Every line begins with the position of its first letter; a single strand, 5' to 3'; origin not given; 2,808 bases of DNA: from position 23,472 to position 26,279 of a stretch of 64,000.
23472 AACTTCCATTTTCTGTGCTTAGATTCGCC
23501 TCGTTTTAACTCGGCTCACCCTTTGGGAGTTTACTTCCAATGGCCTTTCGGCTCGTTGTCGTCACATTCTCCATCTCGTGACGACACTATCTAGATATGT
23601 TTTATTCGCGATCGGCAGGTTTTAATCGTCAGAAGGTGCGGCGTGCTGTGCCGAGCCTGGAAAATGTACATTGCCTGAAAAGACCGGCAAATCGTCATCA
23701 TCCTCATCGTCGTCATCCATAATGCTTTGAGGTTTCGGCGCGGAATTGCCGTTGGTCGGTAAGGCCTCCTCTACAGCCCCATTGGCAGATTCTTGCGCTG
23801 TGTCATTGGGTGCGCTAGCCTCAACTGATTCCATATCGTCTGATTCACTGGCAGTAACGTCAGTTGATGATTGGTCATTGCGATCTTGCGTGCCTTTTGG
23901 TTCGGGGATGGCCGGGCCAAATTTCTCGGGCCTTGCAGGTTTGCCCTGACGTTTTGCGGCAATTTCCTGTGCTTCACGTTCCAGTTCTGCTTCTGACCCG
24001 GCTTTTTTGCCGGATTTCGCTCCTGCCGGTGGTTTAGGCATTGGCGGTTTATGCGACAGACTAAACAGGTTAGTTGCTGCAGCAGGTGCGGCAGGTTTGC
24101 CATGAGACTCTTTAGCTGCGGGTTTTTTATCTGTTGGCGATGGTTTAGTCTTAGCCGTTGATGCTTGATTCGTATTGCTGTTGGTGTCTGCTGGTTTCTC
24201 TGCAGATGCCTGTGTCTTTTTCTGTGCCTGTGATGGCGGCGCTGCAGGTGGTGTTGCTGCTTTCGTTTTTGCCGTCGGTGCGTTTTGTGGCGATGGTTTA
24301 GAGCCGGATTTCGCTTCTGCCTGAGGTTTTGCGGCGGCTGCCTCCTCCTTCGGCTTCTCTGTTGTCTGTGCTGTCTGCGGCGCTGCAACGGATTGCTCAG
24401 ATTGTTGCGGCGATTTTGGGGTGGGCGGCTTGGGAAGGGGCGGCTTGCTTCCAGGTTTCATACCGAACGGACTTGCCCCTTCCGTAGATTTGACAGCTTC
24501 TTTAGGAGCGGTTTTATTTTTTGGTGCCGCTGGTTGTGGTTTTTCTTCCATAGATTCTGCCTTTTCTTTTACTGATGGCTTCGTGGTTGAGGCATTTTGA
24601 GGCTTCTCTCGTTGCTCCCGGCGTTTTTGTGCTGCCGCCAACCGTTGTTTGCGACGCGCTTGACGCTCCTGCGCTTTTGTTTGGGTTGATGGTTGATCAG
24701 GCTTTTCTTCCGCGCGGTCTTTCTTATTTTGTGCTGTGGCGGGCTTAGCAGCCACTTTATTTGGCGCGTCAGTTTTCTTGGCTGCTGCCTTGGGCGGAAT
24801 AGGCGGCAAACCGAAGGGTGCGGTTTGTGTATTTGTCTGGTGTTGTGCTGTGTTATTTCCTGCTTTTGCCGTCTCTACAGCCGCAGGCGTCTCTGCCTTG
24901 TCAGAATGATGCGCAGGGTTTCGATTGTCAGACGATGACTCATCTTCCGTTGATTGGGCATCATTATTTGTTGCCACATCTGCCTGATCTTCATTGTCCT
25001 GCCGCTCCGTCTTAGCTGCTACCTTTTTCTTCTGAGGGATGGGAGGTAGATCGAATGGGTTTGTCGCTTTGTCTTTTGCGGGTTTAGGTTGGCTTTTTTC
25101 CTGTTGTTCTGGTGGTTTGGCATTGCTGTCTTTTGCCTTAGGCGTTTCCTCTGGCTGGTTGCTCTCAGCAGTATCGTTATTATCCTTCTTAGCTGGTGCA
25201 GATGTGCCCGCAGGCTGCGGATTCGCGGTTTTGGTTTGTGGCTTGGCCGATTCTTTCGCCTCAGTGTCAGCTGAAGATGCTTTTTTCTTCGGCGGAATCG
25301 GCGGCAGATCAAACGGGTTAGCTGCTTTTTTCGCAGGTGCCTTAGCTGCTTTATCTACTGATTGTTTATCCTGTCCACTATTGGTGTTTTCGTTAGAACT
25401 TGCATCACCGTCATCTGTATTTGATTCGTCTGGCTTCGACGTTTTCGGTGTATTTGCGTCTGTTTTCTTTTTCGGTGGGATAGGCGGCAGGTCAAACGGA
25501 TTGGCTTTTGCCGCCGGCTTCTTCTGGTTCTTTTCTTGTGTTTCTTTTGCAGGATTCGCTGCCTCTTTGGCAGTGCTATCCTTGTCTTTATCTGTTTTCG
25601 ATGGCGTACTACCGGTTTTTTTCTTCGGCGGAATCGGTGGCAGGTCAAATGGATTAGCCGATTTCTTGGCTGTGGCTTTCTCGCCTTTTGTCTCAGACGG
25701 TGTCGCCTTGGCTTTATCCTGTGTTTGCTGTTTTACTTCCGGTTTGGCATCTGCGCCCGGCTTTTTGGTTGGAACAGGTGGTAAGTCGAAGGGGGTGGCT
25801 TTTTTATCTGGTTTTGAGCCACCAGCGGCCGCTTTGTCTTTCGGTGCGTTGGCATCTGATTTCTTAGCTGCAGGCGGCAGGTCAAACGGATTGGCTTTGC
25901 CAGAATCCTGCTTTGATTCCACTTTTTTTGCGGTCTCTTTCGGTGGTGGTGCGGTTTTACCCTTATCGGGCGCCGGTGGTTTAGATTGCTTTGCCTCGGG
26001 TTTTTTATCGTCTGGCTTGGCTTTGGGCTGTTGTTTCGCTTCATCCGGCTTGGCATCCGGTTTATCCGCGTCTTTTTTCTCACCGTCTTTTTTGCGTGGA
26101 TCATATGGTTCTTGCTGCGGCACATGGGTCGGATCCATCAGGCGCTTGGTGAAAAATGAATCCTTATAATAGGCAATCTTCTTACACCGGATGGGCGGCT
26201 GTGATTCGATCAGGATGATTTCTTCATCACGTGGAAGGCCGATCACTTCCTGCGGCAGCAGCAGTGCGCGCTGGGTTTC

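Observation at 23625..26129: VirD4 coupling protein is fused to an ~835-residue low-complexity tail, giving 1400 aa (about twice the usual size)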

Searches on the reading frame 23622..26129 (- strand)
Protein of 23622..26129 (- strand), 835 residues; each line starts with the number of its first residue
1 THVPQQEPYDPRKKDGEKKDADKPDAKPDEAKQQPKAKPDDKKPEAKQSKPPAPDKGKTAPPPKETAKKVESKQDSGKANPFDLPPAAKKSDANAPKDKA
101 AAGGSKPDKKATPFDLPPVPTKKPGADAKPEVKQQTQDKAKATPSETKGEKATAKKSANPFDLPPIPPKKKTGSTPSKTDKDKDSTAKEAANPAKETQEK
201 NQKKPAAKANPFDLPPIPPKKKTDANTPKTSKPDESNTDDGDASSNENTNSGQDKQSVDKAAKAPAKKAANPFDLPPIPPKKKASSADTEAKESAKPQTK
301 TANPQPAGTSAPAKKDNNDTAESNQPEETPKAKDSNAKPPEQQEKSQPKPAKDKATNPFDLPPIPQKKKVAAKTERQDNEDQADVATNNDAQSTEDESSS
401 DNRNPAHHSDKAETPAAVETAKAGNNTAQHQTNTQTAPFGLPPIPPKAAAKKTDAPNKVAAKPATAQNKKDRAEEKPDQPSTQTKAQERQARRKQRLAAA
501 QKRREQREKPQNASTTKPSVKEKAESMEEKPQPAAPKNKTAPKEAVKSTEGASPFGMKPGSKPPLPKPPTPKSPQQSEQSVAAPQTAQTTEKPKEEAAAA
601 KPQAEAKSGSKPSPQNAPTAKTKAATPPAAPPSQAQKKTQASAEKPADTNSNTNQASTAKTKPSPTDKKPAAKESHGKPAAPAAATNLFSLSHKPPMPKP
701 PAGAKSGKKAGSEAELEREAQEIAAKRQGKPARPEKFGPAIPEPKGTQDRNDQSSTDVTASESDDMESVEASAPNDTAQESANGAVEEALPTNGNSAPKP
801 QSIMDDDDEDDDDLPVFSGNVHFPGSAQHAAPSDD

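Call 7: find_homologous_proteins(query=window:23622-26129:-, max_evalue=0.001)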
Query window:23622-26129:- (835 aa): 1 proteins with E <= 0.001 among 8000 candidates.
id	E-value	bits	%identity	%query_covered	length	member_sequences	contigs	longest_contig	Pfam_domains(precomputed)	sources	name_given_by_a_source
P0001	0.0e+0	1647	100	100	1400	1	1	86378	PF10412.16,PF02534.21,PF12696.14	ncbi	-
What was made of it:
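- Tried and rejected: It found only the protein itself (call 7).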

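Call 11: find_encoding_contigs(protein=P0001, flank=10000, max_places=5)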
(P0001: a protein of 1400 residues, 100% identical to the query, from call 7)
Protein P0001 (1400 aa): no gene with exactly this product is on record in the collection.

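Call 32: search_protein_representatives(protein=window:23622-26129:-)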
Query: 835 residues. Proteins with E-value up to 0.001 (for the whole library): 0; up to 1e-10: 0; up to 1e-30: 0. The best 0 are listed.
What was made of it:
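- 23625..26087 (-): Disordered C-terminal tail, aa 580-1400 (821 aa). No phmmer hit (call 32).
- No homologue is detectable by HMMER (call 32).
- Tried and rejected: There were 0 hits (call 32).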

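Call 47: list_cluster_members(proteins=[P0001, P0006, P0003, P0033, P0119])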
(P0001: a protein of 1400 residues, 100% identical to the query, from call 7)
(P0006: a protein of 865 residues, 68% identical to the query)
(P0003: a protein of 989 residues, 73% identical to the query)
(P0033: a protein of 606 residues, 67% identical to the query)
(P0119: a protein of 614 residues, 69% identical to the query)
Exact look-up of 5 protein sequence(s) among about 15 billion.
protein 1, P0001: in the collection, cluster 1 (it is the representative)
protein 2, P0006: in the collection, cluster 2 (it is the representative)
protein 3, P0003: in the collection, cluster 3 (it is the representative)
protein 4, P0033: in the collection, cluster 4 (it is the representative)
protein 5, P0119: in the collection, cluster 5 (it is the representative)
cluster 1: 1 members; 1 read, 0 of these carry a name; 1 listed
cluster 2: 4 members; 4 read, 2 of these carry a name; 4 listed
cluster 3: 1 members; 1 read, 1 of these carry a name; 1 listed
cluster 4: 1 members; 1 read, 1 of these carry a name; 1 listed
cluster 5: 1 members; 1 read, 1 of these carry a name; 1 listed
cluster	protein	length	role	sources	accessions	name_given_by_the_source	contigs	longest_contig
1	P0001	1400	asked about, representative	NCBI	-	-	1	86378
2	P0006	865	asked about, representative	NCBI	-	-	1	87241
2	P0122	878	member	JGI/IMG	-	type IV secretion system protein VirD4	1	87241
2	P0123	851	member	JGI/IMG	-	type IV secretion system protein VirD4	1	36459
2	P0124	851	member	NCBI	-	-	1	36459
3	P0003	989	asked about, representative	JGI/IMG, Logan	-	type IV secretion system protein VirD4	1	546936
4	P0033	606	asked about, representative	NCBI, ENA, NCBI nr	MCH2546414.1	MAG: type IV secretory system conjugative DNA transfer family protein ... | type IV secretory system conjugative DNA transfer family protein [Alphaproteobacteria ...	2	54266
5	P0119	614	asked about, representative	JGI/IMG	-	type IV secretion system protein VirD4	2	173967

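Call 64: search_protein_families(library=ncbifam, proteins=[window:23622-26129:-], max_evalue=0.01)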
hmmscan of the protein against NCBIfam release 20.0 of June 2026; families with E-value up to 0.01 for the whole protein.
window:23622-26129:- (835 aa): 0 families

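Call 76: search_dna_similar(query=window:23625-26087:-, collection=plasmids, mode=protein, max_evalue=0.001, max_rows=10)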
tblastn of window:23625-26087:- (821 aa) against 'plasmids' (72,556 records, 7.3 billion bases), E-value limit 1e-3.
No match.
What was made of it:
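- Tried and rejected: There was no match (call 76).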
